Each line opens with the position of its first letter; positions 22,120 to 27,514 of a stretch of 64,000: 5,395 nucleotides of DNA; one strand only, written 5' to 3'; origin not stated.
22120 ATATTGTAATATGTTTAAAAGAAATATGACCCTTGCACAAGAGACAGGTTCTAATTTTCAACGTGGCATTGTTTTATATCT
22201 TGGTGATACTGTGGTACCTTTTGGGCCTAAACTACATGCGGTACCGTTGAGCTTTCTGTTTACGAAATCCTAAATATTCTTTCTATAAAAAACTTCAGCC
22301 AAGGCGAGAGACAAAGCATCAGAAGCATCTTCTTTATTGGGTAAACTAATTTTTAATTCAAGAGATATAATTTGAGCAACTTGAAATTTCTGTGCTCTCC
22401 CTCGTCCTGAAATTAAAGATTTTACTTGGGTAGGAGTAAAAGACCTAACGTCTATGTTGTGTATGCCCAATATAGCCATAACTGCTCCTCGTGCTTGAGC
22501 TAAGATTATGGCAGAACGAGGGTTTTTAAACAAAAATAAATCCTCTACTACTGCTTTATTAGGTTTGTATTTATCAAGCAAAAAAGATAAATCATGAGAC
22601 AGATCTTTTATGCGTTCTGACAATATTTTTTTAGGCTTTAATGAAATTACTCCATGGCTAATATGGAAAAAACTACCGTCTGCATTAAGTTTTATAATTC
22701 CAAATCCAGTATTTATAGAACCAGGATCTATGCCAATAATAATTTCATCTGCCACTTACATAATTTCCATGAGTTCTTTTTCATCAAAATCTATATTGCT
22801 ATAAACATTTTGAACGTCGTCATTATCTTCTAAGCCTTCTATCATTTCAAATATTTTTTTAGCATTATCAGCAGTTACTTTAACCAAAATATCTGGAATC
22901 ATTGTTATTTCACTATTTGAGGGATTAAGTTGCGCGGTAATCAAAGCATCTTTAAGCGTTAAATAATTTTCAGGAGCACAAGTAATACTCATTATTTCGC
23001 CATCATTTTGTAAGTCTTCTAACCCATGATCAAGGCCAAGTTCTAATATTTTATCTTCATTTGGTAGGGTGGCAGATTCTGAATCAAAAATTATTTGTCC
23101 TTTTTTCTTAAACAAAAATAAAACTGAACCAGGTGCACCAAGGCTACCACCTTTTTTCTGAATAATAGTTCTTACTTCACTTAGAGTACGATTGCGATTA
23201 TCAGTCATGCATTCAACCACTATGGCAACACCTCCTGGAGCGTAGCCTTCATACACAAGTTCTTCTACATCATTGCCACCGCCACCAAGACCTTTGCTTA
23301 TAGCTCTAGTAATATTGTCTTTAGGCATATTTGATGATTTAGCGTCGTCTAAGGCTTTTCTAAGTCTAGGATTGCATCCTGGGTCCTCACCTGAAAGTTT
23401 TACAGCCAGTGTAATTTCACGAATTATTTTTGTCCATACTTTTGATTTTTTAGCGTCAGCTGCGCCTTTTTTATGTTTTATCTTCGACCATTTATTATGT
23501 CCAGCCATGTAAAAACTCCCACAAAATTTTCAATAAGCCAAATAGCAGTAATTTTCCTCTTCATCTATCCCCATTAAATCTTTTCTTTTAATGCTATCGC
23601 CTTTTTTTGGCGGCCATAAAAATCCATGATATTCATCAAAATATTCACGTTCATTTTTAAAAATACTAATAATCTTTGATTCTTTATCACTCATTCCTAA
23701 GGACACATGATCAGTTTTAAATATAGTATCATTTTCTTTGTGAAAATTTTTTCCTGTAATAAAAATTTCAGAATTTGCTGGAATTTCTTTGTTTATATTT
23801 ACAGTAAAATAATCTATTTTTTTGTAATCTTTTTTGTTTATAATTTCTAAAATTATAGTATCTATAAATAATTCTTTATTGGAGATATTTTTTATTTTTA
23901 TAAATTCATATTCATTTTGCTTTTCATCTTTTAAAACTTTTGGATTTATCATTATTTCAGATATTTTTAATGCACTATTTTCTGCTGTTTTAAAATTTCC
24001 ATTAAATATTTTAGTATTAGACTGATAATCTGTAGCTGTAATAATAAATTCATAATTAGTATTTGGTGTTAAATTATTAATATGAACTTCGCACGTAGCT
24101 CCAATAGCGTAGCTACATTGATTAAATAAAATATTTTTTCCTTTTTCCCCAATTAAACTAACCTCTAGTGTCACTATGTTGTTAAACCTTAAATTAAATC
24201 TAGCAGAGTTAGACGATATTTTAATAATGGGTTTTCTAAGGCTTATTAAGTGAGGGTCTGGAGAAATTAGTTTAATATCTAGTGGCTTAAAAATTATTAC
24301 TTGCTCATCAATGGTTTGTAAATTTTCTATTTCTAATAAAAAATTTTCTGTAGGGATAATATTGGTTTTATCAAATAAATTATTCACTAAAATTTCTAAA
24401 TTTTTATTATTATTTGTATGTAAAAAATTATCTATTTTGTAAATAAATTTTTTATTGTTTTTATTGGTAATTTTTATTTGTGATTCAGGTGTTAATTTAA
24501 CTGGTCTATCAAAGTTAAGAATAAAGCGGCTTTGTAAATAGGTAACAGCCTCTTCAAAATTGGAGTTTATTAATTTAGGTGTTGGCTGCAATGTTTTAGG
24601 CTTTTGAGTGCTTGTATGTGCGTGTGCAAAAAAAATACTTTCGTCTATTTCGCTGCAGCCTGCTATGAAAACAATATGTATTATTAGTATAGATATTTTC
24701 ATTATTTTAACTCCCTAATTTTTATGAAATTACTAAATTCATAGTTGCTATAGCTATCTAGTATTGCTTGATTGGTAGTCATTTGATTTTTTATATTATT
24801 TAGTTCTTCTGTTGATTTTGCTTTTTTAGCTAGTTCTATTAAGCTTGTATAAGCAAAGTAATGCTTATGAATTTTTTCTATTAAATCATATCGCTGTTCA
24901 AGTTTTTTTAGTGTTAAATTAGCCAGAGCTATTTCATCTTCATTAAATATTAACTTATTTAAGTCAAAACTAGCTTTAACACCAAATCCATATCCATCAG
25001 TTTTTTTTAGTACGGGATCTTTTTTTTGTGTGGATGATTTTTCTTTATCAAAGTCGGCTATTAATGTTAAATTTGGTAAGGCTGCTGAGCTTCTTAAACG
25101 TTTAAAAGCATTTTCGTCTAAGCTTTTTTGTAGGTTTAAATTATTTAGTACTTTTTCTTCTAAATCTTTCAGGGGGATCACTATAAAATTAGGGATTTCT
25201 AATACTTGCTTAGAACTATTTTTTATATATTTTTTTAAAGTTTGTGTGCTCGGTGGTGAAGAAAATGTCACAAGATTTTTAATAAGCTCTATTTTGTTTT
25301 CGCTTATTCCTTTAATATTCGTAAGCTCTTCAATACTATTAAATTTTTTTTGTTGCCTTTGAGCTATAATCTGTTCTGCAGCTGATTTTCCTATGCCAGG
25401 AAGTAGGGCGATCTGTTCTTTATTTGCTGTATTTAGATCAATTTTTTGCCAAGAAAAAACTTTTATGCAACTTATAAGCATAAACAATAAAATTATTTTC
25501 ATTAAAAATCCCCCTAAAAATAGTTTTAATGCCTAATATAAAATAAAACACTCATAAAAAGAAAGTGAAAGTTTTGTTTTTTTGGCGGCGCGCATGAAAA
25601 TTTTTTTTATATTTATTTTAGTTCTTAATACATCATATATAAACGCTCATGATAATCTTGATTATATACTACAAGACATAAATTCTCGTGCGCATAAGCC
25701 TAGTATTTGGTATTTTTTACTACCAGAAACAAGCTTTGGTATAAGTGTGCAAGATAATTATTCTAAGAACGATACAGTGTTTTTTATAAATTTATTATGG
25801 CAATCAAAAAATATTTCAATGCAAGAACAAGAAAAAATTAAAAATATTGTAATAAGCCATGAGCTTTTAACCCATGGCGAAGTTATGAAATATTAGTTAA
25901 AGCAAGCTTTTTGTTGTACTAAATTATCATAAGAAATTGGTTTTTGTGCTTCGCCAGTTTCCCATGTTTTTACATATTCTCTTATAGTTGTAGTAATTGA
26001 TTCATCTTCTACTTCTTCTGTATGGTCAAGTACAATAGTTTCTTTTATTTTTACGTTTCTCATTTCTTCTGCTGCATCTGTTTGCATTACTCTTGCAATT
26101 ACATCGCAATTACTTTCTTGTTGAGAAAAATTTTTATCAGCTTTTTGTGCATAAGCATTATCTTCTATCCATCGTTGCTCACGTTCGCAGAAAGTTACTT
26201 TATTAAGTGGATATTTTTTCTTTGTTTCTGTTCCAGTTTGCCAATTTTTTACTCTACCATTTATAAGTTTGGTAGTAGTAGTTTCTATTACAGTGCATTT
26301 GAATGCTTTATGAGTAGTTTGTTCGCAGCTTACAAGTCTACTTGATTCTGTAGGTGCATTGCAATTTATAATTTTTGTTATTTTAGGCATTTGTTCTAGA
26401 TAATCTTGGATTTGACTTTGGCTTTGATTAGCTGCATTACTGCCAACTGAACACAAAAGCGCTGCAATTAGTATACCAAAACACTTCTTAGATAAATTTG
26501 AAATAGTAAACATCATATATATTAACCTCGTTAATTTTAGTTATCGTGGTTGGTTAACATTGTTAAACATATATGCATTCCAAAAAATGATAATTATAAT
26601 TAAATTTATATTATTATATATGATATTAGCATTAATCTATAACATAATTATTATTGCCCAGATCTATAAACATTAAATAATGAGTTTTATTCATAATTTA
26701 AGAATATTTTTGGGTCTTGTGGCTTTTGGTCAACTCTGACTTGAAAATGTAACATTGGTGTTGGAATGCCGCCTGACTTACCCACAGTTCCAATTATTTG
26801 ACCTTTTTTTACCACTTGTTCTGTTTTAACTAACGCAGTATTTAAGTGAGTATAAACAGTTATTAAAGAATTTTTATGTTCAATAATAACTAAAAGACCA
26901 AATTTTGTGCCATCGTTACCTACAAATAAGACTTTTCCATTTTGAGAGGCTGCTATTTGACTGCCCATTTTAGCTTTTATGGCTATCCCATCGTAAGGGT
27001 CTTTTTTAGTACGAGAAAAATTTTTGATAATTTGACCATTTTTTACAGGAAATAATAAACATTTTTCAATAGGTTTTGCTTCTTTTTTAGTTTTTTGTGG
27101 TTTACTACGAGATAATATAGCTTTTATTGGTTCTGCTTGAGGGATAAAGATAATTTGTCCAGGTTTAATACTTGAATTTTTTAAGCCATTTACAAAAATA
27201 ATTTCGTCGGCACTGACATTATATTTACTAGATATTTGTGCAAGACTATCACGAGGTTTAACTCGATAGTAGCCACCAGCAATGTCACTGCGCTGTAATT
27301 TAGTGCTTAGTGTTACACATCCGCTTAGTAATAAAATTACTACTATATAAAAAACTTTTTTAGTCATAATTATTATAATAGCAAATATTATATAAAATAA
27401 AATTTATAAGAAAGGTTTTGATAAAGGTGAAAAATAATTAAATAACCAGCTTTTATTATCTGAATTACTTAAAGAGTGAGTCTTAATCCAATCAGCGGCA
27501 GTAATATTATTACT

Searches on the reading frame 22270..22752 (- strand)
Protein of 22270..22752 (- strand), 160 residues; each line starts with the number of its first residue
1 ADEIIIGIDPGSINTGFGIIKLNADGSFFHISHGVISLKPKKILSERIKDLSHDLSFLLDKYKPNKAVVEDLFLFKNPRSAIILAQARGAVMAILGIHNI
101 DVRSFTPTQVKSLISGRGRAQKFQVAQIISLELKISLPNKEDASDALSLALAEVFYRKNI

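Call 58: search_protein_families(library=pfam, proteins=[window:22270-22752:-], max_evalue=0.0001)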
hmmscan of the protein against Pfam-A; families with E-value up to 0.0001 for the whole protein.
window:22270-22752:- (160 aa): 1 family
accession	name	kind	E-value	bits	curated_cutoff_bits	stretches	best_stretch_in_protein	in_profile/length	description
PF02075.23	RuvC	-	5e-34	117.8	22.2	1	5-152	1-147/148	Crossover junction endodeoxyribonuclease RuvC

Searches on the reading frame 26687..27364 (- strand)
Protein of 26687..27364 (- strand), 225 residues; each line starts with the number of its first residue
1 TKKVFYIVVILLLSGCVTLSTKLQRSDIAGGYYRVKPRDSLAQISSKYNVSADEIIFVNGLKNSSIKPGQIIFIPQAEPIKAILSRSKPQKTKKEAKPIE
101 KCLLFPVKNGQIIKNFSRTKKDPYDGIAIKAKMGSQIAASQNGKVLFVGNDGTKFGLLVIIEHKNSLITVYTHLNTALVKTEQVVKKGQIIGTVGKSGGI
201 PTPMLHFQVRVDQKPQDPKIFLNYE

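Call 58: search_protein_families(library=pfam, proteins=[window:26687-27364:-], max_evalue=0.0001)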
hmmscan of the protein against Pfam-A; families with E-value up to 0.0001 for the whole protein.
window:26687-27364:- (225 aa): 2 families
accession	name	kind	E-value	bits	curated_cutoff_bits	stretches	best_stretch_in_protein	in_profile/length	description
PF01551.29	Peptidase_M23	-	2e-27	95.7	28.7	1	124-218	3-96/96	Peptidase family M23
PF01476.26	LysM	-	1.9e-12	47.4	20.9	1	33-75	1-43/43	LysM domain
